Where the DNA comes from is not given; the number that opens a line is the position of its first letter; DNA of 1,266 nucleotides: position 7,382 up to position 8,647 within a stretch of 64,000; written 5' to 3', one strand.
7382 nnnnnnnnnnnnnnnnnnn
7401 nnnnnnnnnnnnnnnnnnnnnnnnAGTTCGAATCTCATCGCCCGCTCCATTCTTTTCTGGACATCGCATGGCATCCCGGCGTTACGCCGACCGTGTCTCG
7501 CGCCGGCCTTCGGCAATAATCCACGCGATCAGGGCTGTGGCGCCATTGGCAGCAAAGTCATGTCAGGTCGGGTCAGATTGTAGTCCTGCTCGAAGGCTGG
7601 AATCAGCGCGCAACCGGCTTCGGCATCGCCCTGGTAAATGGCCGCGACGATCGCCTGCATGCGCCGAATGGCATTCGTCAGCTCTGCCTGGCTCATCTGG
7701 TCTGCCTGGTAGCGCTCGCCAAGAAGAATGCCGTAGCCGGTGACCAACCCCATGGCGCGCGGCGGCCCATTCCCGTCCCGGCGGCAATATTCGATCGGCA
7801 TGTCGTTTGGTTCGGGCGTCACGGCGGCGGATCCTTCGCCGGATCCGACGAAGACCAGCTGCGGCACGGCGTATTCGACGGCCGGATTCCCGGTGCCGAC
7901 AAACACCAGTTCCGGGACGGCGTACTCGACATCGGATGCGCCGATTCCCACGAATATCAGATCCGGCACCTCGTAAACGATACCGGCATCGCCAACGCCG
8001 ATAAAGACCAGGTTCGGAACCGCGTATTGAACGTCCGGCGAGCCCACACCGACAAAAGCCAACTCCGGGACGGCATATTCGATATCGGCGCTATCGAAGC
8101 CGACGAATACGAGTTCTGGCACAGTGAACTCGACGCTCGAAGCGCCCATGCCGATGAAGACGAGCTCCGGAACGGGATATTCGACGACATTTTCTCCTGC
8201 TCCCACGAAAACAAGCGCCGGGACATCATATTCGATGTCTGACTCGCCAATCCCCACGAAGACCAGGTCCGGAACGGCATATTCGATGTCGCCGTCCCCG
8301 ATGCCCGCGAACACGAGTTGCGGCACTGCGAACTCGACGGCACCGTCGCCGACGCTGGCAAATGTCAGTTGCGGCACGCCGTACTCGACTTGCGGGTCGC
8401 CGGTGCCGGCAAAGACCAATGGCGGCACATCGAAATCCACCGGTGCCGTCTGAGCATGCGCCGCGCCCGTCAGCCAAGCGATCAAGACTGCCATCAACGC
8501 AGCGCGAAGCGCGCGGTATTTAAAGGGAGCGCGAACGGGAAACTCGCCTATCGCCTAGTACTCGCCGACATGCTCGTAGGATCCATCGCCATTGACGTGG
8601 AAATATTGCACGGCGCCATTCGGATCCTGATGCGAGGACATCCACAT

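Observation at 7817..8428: Exported protein made of 12 tandem 17-residue strand-turn-strand repeats (51-bp period)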

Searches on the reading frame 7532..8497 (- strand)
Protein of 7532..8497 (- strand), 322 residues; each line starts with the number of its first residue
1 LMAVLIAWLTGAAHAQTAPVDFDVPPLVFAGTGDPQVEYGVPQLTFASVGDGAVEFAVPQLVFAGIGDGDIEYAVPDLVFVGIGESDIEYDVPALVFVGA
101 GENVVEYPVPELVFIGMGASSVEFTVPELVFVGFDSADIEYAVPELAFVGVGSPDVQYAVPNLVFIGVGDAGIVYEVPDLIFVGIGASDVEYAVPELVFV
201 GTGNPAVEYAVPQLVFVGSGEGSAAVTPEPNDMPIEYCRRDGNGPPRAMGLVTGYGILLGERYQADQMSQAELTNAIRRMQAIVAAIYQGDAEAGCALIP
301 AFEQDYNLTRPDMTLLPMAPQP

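Call 5: search_protein_families(library=pfam, proteins=[window:7532-8497:-], max_evalue=1)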
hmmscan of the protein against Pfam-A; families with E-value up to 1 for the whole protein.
window:7532-8497:- (322 aa): 3 families
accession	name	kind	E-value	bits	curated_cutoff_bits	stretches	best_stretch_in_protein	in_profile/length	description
PF04430.19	DUF498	-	0.029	14.8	33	0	108-129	51-71/109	Protein of unknown function (DUF498/DUF598)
PF02607.22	B12-binding_2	-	0.2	12.3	23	0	259-287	45-73/74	B12 binding domain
PF19063.5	DUF5759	-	0.65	10.3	25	0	117-143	38-63/71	Family of unknown function (DUF5759)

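Call 6: search_protein_families(library=ncbifam, proteins=[window:7532-8497:-], max_evalue=1)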
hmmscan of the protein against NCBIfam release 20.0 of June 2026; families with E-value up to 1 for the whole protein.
window:7532-8497:- (322 aa): 4 families
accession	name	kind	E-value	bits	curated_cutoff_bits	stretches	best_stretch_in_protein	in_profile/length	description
NF046017.1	ZmpA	exception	7.4e-08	30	3000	2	125-217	423-515/2052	zinc metalloprotease A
TIGR00696.1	wecG_tagA_cpsF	superfamily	0.027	14.2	69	0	138-171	96-136/178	WecB/TagA/CpsF family glycosyltransferase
NF043070.1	DppA_dipep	equivalog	0.11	11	1005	1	224-310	262-349/535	dipeptide ABC transporter periplasmic-binding protein DppA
NF003335.0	PRK04342.1-4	equivalog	0.58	9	424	0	72-93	278-300/373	DNA topoisomerase VI subunit A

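Call 8: find_homologous_proteins(query=window:7532-8497:-)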
Query window:7532-8497:- (322 aa): 2 proteins with E <= 0.001 among 8000 candidates.
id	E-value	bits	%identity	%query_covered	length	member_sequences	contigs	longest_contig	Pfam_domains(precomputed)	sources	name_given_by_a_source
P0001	4.0e-93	330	74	60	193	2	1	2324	-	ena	-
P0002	7.2e-81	290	67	69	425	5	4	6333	-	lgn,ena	-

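Call 10: find_encoding_contigs(protein=P0002, flank=10000)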
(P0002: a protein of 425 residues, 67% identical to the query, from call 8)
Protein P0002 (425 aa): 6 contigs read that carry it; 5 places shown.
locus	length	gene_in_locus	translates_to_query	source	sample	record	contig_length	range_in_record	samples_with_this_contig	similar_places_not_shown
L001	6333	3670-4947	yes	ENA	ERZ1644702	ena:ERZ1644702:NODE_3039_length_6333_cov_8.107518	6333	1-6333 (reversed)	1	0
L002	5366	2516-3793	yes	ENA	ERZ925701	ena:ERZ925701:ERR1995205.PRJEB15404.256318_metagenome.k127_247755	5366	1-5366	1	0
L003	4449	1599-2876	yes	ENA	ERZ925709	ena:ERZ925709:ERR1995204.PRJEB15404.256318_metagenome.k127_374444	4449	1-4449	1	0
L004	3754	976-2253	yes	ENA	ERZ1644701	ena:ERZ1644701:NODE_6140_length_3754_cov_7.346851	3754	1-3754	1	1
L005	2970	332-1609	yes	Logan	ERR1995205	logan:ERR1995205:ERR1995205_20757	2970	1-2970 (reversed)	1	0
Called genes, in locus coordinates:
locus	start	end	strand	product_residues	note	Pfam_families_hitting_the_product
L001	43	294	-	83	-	-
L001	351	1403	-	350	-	PF00149:Metallophos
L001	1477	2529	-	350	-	PF13480:Acetyltransf_6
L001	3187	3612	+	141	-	-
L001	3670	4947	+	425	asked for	-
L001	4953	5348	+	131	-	-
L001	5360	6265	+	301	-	PF00691:OmpA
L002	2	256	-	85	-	?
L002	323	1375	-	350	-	PF13480:Acetyltransf_6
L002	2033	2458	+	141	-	-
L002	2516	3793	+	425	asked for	-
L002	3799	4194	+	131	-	-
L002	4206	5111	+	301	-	PF00691:OmpA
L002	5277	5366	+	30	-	?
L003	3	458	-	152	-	?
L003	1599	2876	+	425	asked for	-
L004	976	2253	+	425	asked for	-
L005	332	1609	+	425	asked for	-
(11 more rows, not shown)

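Call 11: find_encoding_contigs(protein=P0001, flank=10000)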
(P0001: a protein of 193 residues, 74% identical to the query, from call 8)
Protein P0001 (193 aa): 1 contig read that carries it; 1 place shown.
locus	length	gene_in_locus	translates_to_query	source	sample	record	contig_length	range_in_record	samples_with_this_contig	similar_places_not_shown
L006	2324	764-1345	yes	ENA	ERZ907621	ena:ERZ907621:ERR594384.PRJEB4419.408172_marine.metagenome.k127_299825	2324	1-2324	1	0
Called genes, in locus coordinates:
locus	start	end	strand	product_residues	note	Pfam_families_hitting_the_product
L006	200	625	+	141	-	-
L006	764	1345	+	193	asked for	-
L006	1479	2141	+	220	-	PF00578:AhpC-TSA, PF08534:Redoxin, PF10417:1-cysPrx_C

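Call 16: find_related_loci(query=window:7532-8497:-, collection=genome_contigs, flank=10000)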
Query window:7532-8497:- (322 aa) in genome_contigs; peptide patterns used: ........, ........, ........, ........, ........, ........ (x = any residue, [..] = any of these).
85 stretches matched a pattern; 1 encode a relative of the query (tblastn E <= 1e-3); 1 distinct loci.
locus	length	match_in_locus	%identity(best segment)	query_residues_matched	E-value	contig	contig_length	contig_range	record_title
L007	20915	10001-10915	67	1-322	8e-139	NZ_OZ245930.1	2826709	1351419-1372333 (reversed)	MAG: Hyphobacterium sp. isolate 9cf7ff88-0c28-40ca-a9a8-8005ab687421 chromosome 1, complete sequence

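Call 22: predict_structure(protein=window:7532-8497:-)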
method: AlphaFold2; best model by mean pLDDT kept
length: 322 residues; sequences in the alignment: 1
mean_pLDDT: 60.3   pTM: 0.51
mean pLDDT of the five models: 60.3, 58.3, 58.3, 56.9, 55.6
residues with pLDDT >= 90: 0; 70-90: 79; 50-70: 181; < 50: 62
segments of 3 or more residues with pLDDT < 50: 1-23, 219-243, 311-322
pLDDT, mean of each block of 10 residues (from residue 1): 34 33 54 53 63 62 65 69 67 72 68 67 71 67 74 67 70 65 62 60 57 52 41 33 51 63 67 74 65 75 80 33 30
secondary structure, 60 per line:
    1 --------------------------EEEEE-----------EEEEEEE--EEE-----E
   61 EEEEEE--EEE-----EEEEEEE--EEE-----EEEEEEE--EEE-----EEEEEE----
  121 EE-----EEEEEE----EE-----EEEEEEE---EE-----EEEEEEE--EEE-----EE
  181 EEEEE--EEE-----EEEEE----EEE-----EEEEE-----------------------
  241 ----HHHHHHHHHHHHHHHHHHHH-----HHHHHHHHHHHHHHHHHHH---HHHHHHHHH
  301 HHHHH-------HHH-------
elements in order: E27-31 E43-49 E52-54 E60-66 E69-71 E77-83 E86-88 E94-100 E103-105 E111-116 E128-133 E145-151 E162-168 E171-173 E179-185 E188-190 E196-200 E205-207 E213-217 H245-264 H270-288 H292-305

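Call 25: search_solved_structures(query=window:7532-8497:-, max_evalue=10, show_alignments=2)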
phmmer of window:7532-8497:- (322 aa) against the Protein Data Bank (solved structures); distinct sequences matched with E-value up to 10: 27.
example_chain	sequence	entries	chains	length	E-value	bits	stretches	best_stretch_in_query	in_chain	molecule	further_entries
9cjz_K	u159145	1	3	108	0.1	14.7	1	195-251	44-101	3-E04 Light chain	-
6ehv_X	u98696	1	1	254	0.2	13.8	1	197-253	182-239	scFv AbVance: increasing our knowledge of antibody structural space to enable faster and b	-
8ez7_L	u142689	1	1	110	0.29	13.2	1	195-253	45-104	Light chain of influenza virus neuraminidase antibody 1F04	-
9x9t_B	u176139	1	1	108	0.37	12.9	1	195-253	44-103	BD57-2704 light chain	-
4hh9_A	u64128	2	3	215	0.54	12.3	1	211-253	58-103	Fab KE5, light chain | Fab KE5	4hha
4c3g_A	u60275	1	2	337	0.66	12.1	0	226-289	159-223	SGRAIR RESTRICTION ENZYME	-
3dpg_A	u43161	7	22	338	0.66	12.1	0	226-289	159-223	SgraIR restriction enzyme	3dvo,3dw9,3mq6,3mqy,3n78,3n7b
6obj_A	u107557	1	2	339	0.67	12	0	226-289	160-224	SgraIR restriction enzyme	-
9iw2_L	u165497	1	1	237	0.67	12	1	211-251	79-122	C37 light chain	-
9iz9_T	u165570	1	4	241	0.69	12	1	211-251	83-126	C37 Fab, Light chain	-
5yoy_D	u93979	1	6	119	0.7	12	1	211-258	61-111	Golimumab light chain variable region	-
8gc0_L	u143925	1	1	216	0.7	12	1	216-253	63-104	PC39-50L Fab light chain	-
9msn_B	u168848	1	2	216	0.72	11.9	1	195-253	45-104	EV35-2 light chain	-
7s8d_A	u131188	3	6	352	0.74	11.9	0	226-289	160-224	SgraIR restriction enzyme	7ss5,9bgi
5f1q_A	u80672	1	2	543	0.84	11.7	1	222-309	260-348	Periplasmic dipeptide transport protein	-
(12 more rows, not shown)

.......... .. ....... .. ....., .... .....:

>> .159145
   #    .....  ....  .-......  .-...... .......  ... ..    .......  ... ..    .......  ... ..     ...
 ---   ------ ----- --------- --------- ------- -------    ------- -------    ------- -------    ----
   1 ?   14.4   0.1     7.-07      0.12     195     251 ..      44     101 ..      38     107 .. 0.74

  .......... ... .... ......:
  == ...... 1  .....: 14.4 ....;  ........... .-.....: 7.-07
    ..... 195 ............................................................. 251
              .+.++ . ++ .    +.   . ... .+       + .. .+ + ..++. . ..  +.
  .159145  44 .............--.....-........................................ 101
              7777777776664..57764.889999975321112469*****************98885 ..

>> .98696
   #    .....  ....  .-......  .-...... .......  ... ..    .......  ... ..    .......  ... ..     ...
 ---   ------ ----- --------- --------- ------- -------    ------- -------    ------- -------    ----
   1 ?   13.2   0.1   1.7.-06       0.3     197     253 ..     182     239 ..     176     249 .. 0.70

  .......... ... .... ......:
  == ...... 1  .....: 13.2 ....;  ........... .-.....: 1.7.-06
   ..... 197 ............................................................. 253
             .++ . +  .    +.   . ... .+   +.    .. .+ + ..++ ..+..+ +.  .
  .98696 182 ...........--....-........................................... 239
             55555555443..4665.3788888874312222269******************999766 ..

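Call 28: fold_search(model_id=the predicted structure, library=pdb)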
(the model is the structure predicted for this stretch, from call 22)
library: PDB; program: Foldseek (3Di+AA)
matches with E <= 10: 46; with E <= 0.001: 0
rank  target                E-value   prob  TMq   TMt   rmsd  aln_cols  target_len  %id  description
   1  7o9q_B                1.2e+00  0.08  0.18  0.18  13.1       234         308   12  Crystal structure of the Awp1 (adhesin-like wall protein 1) A-domain from Candida glabrata (released 2021-12-15)
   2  3spt                  2.1e+00  0.04  0.15  0.12  12.5       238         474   11  Crystal structure of GlmU from Mycobacterium tuberculosis in complex with ACETYL COENZYME A and URIDINE-DIPHOSPHATE-N-AC (released 2012-08-08)
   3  3d8v                  2.4e+00  0.04  0.14  0.11  11.4       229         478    9  Crystal structure of GlmU from Mycobacterium tuberculosis in complex with uridine-diphosphate-N-acetylglucosamine (released 2009-03-10)
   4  6n2b_B                3.1e+00  0.06  0.19  0.18  11.1       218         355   14  The Crystal Structure of Caldicellulosiruptor kristjanssonii Tapirin C-terminal domain (released 2018-12-19)
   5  6p83_C                3.2e+00  0.03  0.14  0.14  11.7       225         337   10  E.coli LpxD in complex with compound 1o (released 2019-08-28)
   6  4aa7_A                3.7e+00  0.03  0.15  0.19  11.9       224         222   12  E.coli GlmU in complex with an antibacterial inhibitor (released 2012-08-15)
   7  8bef_y                3.7e+00  0.01  0.10  0.11  13.9       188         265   14  Cryo-EM structure of the Arabidopsis thaliana I+III2 supercomplex (CI membrane core) (released 2023-01-11)
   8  7o9q_A                4.3e+00  0.06  0.20  0.21  11.7       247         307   11  Crystal structure of the Awp1 (adhesin-like wall protein 1) A-domain from Candida glabrata (released 2021-12-15)
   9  7jlu_A                4.9e+00  0.03  0.19  0.11  11.8       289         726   10  Structure of the activated Roq1 resistosome directly recognizing the pathogen effector XopQ (released 2020-12-02)
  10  1hv9_B                4.9e+00  0.02  0.14  0.12  11.3       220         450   13  STRUCTURE OF E. COLI GLMU: ANALYSIS OF PYROPHOSPHORYLASE AND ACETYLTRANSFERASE ACTIVE SITES (released 2001-02-21)
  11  4e6t_A                4.9e+00  0.01  0.12  0.13  12.1       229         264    9  Structure of LpxA from Acinetobacter baumannii at 1.8A resolution (P212121 form) (released 2012-12-12)
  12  4e6t_B                4.9e+00  0.01  0.12  0.13  13.4       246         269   10  Structure of LpxA from Acinetobacter baumannii at 1.8A resolution (P212121 form) (released 2012-12-12)
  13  2f6m_D                5.2e+00  0.15  0.12  0.33   8.6        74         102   15  Structure of a Vps23-C:Vps28-N subcomplex (released 2006-04-18)
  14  5t5i_C                5.2e+00  0.09  0.24  0.27   6.9       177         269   12  TUNGSTEN-CONTAINING FORMYLMETHANOFURAN DEHYDROGENASE FROM METHANOTHERMOBACTER WOLFEII, ORTHORHOMBIC FORM AT 1.9 A (released 2016-10-19)
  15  5t61_C                5.4e+00  0.08  0.23  0.26   6.9       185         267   10  TUNGSTEN-CONTAINING FORMYLMETHANOFURAN DEHYDROGENASE FROM METHANOTHERMOBACTER WOLFEII, TRICLINIC FORM AT 2.55 A (released 2016-10-19)
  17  3p4g_B                5.7e+00  0.11  0.29  0.30  10.5       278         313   14  X-ray crystal structure of a hyperactive, Ca2+-dependent, beta-helical antifreeze protein from an Antarctic bacterium (released 2011-04-27)
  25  3p4g_C                7.5e+00  0.07  0.24  0.26  11.3       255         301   12  X-ray crystal structure of a hyperactive, Ca2+-dependent, beta-helical antifreeze protein from an Antarctic bacterium (released 2011-04-27)
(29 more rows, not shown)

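Call 40: search_protein_families(library=pfam, proteins=[P0002], max_evalue=0.1)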
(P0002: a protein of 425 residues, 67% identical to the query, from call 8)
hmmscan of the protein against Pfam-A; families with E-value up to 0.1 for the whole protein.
P0002 (425 aa): 1 family
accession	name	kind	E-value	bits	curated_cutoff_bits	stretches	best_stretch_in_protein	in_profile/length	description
PF03808.19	Glyco_tran_WecG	-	0.04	14.2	27.4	0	121-138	91-108/168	Glycosyl transferase WecG/TagA/CpsF family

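Call 41: search_protein_families(library=ncbifam, proteins=[P0002], max_evalue=0.1)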
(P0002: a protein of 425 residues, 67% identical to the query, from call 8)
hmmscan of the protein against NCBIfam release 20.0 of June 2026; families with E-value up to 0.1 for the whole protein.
P0002 (425 aa): 2 families
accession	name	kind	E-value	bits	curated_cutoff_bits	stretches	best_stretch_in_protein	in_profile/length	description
NF046017.1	ZmpA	exception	7.7e-09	33.3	3000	2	21-113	421-513/2052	zinc metalloprotease A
TIGR00696.1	wecG_tagA_cpsF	superfamily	0.035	13.8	69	0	122-154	97-136/178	WecB/TagA/CpsF family glycosyltransferase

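Call 77: predict_structure(alignment_id=A6)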
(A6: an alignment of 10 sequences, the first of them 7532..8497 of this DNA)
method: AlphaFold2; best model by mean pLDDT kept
length: 322 residues; sequences in the alignment: 10
mean_pLDDT: 52.8   pTM: 0.42
mean pLDDT of the five models: 52.8, 45.6, 39.2, 34.5, 34.5
residues with pLDDT >= 90: 0; 70-90: 52; 50-70: 138; < 50: 132
segments of 3 or more residues with pLDDT < 50: 1-5, 7-25, 220-277, 279-322
pLDDT, mean of each block of 10 residues (from residue 1): 44 36 44 51 55 58 62 63 59 65 56 66 66 68 75 74 76 73 68 68 61 59 31 28 30 35 40 44 43 35 33 29 27
secondary structure, 60 per line:
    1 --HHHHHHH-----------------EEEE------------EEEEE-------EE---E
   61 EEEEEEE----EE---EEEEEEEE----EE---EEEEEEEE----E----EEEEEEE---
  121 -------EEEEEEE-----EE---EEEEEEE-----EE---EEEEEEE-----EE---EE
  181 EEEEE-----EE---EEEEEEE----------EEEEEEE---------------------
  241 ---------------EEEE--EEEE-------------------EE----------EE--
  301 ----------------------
elements in order: H3-9 E27-30 E43-47 E60-67 E77-84 E94-101 E111-117 E128-134 E145-151 E162-168 E179-185 E196-202 E213-219 E256-259 E262-265

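Call 81: fold_search(model_id=the predicted structure, library=pdb)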
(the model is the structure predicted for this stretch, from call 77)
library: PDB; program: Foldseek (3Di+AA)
matches with E <= 10: 100; with E <= 0.001: 0
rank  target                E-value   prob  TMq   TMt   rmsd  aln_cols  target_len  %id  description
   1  9dqf                  2.4e-01  0.13  0.15  0.13  15.3       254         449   11  Crystal structure of bifunctional GlmU from Staphylococcus aureus NCTC 8325 complexed with acetyl CoA and citrate (released 2025-05-14)
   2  8yl7_C                3.7e-01  0.18  0.22  0.19  11.5       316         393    5  EDS1-SAG101-NRG1C heterotrimer (released 2025-01-29)
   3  8yn0_D                6.2e-01  0.10  0.21  0.18  11.7       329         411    7  Crystal structure of NRG1C in complex with EDS1-SAG101-(ADPr-ATP) (released 2024-12-11)
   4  3c8v_C                6.5e-01  0.04  0.10  0.08  15.1       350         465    5  Crystal structure of putative acetyltransferase (YP_390128.1) from Desulfovibrio desulfuricans G20 at 2.28 A resolutio (released 2008-02-26)
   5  1g95                  8.0e-01  0.09  0.15  0.12  12.7       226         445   10  CRYSTAL STRUCTURE OF S.PNEUMONIAE GLMU, APO FORM (released 2001-05-22)
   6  9gh5_A                9.3e-01  0.07  0.15  0.17  11.5       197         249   12  Complex of Fusobacterium nucleatum CbpF with human CEACAM1 (released 2025-04-02)
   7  6n2c_A                1.1e+00  0.20  0.25  0.21  10.2       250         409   11  The Crystal Structure of Caldicellulosiruptor hydrothermalis Tapirin C-terminal domain (released 2018-12-19)
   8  5keh                  1.1e+00  0.03  0.12  0.14  14.8       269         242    8  Truncated hemolysin A from P. mirabilis at 2.0 Angstroms resolution crystallized in a high salt condition (released 2017-03-22)
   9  4k6r                  1.1e+00  0.08  0.15  0.13  12.7       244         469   12  Crystal structure of GlmU in complex with ATP (released 2014-04-16)
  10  6pzl                  1.1e+00  0.04  0.13  0.16  14.6       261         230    7  P. mirabilis hemolysin A mutant - Q125A (released 2020-08-05)
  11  9dr4                  1.2e+00  0.08  0.16  0.13  12.5       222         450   11  Crystal structure of bifunctional GlmU from Staphylococcus aureus NCTC 8325 complexed with UTP, CoA and Glc 1-P (released 2025-05-14)
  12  7muc_AM               1.3e+00  0.20  0.27  0.29   8.3       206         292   13  Legionella pneumophila Dot/Icm T4SS C1 Reconstruction (released 2021-10-06)
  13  9f5x_u                1.3e+00  0.05  0.12  0.13  13.5       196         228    9  Structure of the Chlamydomonas reinhardtii respiratory supercomplex I1 III2 IV2 (released 2025-03-12)
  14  5kdk                  1.3e+00  0.02  0.11  0.13  14.1       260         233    8  Truncated hemolysin A from P. mirabilis at 2.0 Angstroms resolution crystallized in a high salt condition (released 2017-06-14)
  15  3dk5                  1.4e+00  0.07  0.16  0.13  15.1       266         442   13  Crystal Structure of Apo-GlmU from Mycobacterium tuberculosis (released 2009-05-19)
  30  9u4u_A                2.8e+00  0.01  0.06  0.09  19.9       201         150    9  Structure of the functional amyloid FapC from Pseudomonas sp.UK4 (released 2025-08-06)
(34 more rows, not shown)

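Call 99: search_protein_families(library=pfam, proteins=[L001:4953-5345:+], max_evalue=0.01)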
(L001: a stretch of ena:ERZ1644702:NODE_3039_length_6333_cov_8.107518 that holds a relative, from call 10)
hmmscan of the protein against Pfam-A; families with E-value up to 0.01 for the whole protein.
L001:4953-5345:+ (131 aa): 0 families
